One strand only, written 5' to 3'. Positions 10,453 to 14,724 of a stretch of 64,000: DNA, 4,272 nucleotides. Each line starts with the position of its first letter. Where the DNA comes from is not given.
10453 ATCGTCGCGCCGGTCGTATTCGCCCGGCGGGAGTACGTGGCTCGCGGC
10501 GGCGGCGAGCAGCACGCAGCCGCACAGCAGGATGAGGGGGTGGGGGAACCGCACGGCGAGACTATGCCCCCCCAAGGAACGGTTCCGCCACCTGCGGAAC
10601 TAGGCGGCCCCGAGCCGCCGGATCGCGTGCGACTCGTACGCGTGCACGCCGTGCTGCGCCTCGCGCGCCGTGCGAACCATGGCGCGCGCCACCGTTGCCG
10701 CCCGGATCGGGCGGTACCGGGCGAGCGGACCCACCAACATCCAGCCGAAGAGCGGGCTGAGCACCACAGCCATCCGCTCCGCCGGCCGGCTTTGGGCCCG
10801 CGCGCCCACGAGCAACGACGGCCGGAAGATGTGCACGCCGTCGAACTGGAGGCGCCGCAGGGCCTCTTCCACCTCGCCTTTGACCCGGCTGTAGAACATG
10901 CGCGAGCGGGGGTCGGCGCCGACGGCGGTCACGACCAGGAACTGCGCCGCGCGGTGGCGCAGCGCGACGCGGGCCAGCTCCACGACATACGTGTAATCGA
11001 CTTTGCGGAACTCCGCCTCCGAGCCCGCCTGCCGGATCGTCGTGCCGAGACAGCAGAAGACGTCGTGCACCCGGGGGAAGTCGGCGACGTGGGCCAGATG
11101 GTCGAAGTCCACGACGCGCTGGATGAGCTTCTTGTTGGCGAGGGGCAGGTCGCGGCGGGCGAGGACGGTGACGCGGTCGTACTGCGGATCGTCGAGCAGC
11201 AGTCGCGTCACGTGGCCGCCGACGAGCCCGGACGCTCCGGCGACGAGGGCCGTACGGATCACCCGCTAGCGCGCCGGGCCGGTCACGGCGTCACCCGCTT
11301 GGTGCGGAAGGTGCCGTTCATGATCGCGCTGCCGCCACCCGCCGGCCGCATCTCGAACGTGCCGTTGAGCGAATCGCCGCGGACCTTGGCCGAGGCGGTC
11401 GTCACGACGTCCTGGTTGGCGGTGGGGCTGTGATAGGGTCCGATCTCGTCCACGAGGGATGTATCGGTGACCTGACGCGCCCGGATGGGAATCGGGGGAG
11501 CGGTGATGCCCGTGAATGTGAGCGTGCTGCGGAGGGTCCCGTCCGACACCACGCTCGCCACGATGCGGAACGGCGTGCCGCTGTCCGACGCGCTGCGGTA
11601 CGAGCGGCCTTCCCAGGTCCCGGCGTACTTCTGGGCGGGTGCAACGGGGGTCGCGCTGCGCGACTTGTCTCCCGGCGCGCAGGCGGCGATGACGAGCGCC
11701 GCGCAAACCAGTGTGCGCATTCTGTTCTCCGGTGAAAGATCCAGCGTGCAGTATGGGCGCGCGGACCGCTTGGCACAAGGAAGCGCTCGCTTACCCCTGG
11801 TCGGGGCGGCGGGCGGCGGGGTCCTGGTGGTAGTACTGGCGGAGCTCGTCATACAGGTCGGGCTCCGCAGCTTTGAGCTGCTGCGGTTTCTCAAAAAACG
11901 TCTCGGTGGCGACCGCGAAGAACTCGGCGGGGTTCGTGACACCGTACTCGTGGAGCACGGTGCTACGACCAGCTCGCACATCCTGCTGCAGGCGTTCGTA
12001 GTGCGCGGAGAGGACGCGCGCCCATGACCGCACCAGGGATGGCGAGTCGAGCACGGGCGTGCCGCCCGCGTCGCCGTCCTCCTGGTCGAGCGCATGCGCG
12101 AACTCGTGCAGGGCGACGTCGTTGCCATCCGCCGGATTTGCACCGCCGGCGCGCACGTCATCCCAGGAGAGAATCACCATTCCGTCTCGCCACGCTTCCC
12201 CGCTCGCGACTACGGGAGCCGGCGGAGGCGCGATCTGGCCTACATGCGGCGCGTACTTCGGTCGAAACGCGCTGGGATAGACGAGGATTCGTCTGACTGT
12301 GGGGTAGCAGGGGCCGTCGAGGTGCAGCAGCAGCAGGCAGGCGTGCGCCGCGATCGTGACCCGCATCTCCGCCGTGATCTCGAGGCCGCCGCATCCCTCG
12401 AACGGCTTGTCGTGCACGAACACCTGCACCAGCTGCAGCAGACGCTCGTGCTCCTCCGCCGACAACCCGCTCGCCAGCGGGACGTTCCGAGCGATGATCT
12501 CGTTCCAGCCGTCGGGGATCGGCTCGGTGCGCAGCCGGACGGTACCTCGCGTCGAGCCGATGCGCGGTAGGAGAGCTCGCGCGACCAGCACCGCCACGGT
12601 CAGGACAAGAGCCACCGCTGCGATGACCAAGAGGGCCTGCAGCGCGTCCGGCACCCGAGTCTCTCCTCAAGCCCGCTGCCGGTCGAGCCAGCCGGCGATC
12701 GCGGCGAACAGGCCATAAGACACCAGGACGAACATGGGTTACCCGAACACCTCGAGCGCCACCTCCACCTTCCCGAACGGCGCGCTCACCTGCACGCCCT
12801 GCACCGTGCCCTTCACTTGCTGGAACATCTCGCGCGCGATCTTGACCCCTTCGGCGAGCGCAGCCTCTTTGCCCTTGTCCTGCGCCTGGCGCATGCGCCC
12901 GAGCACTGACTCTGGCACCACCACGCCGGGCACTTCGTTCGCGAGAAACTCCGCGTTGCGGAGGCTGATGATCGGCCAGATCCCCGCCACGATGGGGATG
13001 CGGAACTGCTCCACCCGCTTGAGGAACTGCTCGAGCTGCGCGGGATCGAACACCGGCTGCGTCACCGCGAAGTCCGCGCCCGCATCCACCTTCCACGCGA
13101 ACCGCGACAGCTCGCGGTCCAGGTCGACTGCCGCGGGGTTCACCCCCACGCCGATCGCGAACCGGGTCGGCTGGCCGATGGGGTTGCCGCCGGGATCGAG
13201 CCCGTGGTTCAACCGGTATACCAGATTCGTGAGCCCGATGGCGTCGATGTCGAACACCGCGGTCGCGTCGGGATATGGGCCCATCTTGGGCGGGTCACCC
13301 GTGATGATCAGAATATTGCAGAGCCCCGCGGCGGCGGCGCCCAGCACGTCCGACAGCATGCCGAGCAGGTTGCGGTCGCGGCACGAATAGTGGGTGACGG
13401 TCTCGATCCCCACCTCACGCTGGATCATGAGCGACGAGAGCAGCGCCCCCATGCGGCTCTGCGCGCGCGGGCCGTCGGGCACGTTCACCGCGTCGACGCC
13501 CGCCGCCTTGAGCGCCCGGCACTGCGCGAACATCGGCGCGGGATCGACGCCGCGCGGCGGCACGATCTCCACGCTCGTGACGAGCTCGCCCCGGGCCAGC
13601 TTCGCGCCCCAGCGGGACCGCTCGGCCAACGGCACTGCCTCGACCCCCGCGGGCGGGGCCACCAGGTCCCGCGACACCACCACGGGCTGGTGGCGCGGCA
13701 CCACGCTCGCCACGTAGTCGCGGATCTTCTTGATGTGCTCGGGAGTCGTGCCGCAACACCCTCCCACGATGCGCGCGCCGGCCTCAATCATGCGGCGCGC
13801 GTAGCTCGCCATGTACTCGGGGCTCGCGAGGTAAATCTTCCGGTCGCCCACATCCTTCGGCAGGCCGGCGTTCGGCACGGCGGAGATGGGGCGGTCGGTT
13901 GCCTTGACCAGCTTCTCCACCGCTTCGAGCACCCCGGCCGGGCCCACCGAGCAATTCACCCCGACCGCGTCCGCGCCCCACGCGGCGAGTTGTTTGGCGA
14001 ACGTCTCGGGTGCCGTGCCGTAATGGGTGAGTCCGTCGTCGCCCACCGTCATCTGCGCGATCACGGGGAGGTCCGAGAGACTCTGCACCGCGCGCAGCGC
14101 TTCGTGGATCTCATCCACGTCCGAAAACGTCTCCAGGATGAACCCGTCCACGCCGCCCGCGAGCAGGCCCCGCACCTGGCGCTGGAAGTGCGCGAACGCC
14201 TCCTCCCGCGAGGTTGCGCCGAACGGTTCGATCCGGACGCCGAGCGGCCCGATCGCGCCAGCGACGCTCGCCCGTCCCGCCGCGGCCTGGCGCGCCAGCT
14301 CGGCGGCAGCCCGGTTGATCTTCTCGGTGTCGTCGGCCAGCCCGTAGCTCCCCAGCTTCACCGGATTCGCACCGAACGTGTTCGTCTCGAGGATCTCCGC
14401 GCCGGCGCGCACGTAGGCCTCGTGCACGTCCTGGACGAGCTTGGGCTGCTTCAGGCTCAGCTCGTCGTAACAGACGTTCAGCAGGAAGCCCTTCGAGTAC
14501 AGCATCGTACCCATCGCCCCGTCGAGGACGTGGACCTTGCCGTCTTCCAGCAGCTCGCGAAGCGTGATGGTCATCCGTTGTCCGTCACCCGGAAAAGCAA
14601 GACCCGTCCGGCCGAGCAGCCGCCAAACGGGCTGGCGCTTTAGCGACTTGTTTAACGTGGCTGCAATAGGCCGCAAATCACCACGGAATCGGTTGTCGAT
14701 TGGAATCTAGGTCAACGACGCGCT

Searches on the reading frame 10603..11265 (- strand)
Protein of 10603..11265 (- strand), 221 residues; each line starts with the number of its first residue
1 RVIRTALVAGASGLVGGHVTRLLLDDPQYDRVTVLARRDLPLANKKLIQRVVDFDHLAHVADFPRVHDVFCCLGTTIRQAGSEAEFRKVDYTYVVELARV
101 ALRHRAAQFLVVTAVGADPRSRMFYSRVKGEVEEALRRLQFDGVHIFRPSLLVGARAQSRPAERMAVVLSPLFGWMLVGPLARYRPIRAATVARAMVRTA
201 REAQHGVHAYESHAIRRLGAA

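Call 53: search_protein_families(library=pfam, proteins=[window:10603-11265:-], max_evalue=0.00001)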
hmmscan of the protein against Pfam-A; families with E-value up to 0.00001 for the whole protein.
window:10603-11265:- (221 aa): 3 families
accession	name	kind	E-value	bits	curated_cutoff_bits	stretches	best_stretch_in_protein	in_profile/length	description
PF08732.16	HIM1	-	2.8e-06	27.4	28.7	1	61-158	43-145/169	HIM1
PF01370.27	Epimerase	-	7e-06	26.1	20.9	0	6-114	1-115/240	NAD dependent epimerase/dehydratase family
PF13460.12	NAD_binding_10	-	8.2e-06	26.2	27.2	0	10-127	1-122/184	NAD(P)H-binding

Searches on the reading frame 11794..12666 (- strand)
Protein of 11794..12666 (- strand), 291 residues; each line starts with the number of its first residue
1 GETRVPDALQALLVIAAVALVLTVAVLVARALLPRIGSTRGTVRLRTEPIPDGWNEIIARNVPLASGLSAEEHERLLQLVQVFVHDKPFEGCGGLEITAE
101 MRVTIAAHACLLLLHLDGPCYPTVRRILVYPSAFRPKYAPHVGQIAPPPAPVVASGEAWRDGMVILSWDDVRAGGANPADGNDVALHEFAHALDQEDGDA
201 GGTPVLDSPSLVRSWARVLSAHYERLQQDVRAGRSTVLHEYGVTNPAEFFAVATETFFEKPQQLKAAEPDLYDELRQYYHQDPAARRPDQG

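Call 53: search_protein_families(library=pfam, proteins=[window:11794-12666:-], max_evalue=0.00001)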
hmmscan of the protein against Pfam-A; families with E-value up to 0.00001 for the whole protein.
window:11794-12666:- (291 aa): 1 family
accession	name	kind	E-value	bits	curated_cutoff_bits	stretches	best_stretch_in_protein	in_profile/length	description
PF06167.18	Peptidase_M90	-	1.6e-81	273.9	26.2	1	44-280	9-243/243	Glucose-regulated metallo-peptidase M90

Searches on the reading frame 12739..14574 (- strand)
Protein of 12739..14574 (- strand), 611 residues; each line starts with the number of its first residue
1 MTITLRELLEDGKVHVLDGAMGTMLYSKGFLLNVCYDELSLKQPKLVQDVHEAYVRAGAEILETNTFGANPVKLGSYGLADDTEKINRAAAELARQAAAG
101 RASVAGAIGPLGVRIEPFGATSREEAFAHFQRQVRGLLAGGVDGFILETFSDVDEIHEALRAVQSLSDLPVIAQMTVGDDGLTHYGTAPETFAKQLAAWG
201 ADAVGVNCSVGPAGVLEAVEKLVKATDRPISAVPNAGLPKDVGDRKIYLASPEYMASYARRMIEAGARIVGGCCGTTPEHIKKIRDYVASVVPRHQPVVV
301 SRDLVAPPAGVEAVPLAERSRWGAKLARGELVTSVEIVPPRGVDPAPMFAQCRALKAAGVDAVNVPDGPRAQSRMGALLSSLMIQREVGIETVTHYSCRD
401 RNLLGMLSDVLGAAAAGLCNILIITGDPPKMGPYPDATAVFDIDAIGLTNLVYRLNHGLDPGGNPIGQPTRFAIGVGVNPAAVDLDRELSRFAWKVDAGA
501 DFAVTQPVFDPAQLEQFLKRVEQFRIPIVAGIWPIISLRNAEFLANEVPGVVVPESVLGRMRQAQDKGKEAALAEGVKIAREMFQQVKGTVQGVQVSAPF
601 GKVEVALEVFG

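Call 45: search_protein_families(library=pfam, proteins=[window:12739-14574:-])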
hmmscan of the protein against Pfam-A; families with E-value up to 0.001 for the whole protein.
window:12739-14574:- (611 aa): 2 families
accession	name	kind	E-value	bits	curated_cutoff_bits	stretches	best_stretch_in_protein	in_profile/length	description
PF02574.22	S-methyl_trans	-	3.4e-75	254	22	1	16-287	2-282/283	Homocysteine S-methyltransferase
PF02219.23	MTHFR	-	1e-31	110.8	24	1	325-587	5-260/287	Methylenetetrahydrofolate reductase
